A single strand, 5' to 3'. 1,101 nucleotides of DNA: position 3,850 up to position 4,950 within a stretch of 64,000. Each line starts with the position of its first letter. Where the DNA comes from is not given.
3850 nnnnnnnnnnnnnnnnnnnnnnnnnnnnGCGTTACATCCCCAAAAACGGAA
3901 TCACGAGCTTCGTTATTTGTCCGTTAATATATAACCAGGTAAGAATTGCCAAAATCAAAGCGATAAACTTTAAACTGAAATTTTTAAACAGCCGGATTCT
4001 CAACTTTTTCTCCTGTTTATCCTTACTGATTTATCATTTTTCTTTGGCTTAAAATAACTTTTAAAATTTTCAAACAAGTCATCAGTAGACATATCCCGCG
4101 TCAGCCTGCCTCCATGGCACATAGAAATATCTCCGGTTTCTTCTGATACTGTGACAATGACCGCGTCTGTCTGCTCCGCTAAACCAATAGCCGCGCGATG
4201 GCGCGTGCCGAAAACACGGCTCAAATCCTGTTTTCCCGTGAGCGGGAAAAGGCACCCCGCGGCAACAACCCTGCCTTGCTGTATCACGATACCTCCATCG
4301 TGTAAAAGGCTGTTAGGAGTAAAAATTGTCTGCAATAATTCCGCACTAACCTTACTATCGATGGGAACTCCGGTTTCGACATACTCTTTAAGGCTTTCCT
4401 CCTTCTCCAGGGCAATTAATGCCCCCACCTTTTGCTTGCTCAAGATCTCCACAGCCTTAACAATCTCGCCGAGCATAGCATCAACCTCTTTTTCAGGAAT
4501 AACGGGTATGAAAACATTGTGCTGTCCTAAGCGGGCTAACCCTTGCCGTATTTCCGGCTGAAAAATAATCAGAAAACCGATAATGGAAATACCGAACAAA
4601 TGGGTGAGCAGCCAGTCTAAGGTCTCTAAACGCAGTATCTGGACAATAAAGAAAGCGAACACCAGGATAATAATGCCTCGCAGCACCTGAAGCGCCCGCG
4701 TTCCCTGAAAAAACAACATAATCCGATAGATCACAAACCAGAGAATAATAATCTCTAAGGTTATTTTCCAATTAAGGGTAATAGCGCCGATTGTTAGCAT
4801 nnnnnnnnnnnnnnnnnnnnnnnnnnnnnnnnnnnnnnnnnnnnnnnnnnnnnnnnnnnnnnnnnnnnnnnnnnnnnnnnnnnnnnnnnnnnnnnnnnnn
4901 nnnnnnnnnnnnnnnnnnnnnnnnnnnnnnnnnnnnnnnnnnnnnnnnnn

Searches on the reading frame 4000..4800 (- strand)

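Call 71: search_protein_families(library=pfam, proteins=[window:4000-4800:-], max_evalue=0.00001)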
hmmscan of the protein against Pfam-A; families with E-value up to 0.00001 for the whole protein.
window:4000-4800:- (266 aa): 1 family
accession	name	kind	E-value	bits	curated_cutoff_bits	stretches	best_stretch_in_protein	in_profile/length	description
PF02457.21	DAC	-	2.5e-42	143.6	27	1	115-232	2-118/119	DisA bacterial checkpoint controller nucleotide-binding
